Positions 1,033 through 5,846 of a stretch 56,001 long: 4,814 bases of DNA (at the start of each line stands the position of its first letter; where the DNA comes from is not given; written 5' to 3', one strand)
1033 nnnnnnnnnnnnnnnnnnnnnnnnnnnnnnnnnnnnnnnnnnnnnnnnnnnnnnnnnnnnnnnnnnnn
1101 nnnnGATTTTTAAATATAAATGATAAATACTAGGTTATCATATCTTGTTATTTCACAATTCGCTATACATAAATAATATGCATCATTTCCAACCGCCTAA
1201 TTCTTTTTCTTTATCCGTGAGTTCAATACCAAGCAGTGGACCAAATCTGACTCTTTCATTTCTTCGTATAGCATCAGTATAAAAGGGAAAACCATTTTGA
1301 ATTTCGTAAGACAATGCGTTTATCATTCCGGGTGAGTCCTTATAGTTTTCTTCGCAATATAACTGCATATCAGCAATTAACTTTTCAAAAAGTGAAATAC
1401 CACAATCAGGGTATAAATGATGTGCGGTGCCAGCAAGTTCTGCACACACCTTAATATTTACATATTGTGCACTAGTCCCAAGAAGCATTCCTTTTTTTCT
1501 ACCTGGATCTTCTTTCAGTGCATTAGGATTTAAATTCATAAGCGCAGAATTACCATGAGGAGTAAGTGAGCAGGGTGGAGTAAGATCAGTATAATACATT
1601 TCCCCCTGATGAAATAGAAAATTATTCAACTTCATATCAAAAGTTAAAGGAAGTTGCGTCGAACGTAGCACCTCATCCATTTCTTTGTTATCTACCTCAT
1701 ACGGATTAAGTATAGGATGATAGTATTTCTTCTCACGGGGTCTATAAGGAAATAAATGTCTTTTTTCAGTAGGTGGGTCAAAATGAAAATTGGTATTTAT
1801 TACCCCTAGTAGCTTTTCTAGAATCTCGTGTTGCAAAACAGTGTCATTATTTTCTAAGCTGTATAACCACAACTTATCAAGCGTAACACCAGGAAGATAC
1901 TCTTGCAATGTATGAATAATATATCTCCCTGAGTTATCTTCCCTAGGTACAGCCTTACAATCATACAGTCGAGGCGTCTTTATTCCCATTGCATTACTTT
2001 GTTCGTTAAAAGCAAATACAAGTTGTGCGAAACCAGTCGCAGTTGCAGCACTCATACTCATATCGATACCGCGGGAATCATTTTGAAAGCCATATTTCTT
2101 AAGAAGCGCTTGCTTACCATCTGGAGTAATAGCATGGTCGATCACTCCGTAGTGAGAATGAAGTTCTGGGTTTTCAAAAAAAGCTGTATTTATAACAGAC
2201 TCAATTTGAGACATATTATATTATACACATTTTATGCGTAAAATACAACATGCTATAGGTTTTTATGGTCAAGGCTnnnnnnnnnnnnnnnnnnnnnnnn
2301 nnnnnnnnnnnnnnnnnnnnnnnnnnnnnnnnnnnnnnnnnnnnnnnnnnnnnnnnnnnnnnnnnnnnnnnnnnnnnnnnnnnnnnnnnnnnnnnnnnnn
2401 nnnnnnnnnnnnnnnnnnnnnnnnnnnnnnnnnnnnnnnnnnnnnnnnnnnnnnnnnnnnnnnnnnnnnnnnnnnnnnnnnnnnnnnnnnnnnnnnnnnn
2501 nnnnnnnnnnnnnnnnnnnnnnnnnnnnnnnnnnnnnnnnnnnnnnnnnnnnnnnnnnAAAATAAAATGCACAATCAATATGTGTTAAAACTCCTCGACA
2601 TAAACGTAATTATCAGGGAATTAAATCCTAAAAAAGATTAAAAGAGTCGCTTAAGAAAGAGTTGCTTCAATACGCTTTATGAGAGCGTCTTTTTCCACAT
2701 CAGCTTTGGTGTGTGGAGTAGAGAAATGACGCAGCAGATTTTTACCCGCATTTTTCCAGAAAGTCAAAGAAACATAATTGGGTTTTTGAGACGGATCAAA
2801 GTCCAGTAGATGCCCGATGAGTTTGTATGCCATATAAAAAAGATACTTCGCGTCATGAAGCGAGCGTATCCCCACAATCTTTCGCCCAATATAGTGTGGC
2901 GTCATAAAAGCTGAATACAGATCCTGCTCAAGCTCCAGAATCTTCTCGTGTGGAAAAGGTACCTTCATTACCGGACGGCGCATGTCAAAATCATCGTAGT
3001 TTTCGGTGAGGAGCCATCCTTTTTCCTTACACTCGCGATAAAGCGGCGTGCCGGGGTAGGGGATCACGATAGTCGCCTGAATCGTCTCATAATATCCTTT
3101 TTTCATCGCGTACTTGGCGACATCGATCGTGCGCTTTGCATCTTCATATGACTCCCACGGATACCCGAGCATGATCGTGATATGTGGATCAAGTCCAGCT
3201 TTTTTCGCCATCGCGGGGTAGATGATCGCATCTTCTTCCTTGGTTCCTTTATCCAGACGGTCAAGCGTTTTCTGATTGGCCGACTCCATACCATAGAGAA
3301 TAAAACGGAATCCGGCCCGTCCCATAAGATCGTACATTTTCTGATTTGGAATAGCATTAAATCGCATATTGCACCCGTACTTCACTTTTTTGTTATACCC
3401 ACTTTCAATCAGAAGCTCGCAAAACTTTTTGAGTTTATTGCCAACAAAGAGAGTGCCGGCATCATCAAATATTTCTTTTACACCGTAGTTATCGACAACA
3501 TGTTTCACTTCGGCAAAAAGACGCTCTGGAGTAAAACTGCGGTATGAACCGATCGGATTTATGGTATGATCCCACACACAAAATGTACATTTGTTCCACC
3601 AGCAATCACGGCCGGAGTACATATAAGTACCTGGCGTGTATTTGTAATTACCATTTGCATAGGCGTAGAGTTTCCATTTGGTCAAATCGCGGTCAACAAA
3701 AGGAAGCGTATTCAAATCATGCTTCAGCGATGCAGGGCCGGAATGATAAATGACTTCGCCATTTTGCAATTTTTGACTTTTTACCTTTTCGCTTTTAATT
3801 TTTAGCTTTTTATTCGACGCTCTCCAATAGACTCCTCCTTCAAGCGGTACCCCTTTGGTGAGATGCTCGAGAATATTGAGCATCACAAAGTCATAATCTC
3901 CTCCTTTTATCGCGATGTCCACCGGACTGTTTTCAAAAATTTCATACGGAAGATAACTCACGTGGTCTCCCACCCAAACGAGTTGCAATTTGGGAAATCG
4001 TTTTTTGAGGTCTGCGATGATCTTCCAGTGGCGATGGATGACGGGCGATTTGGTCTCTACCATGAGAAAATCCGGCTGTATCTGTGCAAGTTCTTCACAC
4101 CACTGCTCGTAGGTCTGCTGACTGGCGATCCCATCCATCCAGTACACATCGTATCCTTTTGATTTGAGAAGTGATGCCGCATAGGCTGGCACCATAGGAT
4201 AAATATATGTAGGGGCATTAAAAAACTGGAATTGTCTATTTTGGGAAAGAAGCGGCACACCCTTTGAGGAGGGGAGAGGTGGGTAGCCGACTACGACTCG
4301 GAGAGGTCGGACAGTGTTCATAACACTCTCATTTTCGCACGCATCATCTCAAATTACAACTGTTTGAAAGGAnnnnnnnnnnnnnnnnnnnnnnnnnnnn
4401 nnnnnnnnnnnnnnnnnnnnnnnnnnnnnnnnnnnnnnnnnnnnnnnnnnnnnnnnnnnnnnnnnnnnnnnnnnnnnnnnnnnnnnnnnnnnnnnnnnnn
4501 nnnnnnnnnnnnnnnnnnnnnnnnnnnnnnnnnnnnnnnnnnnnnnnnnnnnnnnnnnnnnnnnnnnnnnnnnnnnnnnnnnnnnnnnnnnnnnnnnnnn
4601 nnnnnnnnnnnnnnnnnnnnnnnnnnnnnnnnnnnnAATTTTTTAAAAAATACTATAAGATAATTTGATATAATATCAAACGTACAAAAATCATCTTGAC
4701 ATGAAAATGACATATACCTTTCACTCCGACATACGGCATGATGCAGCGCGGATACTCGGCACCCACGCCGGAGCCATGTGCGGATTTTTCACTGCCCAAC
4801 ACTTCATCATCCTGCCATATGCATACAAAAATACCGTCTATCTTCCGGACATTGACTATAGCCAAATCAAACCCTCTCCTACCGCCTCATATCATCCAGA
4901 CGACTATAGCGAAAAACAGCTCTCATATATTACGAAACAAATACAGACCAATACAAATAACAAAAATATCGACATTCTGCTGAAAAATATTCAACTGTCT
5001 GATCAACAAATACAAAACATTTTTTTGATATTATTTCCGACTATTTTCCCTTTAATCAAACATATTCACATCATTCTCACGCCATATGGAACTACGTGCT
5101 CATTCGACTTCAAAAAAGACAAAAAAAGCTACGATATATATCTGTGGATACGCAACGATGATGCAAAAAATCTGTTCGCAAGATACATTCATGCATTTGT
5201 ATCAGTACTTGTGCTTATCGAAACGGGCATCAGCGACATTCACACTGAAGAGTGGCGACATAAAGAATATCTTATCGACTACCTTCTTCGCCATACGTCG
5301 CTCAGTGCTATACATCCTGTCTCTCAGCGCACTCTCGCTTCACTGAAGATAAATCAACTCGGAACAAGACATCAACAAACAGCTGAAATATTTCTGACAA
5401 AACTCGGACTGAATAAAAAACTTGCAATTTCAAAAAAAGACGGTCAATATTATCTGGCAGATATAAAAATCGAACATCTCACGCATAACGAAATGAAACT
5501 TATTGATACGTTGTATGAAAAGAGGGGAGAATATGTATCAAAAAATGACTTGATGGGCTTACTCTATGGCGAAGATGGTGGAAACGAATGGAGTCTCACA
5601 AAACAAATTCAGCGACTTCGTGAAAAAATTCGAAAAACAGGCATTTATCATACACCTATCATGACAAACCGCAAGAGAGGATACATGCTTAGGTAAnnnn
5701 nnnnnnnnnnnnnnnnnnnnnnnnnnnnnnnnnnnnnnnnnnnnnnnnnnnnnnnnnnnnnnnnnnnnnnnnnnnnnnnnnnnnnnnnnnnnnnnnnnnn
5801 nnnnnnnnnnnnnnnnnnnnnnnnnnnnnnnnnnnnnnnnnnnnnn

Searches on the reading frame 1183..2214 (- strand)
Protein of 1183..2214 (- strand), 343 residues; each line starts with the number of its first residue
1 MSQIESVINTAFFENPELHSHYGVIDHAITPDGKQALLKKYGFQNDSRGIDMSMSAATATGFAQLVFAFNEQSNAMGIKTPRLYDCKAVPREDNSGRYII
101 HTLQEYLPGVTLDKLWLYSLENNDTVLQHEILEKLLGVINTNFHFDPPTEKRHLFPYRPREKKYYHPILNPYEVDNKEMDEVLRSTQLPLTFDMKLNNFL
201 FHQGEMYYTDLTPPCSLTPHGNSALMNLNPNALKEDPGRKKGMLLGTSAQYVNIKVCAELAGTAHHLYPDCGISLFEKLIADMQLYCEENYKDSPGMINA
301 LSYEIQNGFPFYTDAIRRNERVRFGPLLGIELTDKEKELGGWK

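Call 16: search_protein_families(library=pfam, proteins=[window:1183-2214:-], max_evalue=0.01)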
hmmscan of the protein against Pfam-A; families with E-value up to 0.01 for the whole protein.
window:1183-2214:- (343 aa): 0 families

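Call 19: find_encoding_contigs(protein=window:1183-2214:-, flank=10000, max_places=10)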
Protein window:1183-2214:- (343 aa): 1 contig read that carries it; 1 place shown.
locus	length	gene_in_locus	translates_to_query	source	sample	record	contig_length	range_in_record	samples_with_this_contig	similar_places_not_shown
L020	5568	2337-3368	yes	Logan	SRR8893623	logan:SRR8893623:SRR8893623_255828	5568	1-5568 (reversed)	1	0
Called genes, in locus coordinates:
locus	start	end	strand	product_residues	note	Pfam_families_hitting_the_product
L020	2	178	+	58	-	?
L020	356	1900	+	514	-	PF04055:Radical_SAM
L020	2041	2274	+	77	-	-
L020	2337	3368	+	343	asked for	-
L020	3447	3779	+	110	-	-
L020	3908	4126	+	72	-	-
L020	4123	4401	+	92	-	-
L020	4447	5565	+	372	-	-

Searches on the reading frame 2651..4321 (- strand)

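Call 16: search_protein_families(library=pfam, proteins=[window:2651-4321:-], max_evalue=0.01)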
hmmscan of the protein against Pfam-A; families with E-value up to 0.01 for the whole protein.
window:2651-4321:- (556 aa): 3 families
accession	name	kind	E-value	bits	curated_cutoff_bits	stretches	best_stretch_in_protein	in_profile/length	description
PF04055.27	Radical_SAM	-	3.6e-12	47.2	29.5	1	237-400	4-164/166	Radical SAM superfamily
PF02310.24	B12-binding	-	3e-05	24.3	32.1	1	39-140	11-111/121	B12 binding domain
PF25199.1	nSTAND_NTPase5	-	0.0046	17.2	34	0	47-111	61-125/145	Novel STAND NTPase 5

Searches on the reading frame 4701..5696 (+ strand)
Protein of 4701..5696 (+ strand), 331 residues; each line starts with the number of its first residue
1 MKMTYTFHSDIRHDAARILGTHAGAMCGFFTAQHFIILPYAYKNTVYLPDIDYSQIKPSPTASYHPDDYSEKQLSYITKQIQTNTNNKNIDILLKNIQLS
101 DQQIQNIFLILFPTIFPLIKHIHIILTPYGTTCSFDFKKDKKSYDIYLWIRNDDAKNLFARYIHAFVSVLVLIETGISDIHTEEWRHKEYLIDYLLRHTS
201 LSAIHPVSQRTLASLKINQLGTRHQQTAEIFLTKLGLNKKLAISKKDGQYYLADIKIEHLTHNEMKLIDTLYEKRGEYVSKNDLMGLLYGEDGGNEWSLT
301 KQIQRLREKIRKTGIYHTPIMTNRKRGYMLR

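Call 16: search_protein_families(library=pfam, proteins=[window:4701-5696:+], max_evalue=0.01)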
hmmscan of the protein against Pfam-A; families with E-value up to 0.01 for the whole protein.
window:4701-5696:+ (331 aa): 1 family
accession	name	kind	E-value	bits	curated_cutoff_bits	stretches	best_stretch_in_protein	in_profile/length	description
PF00486.34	Trans_reg_C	-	5.5e-12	46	26.2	1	259-330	5-77/77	Transcriptional regulatory protein, C terminal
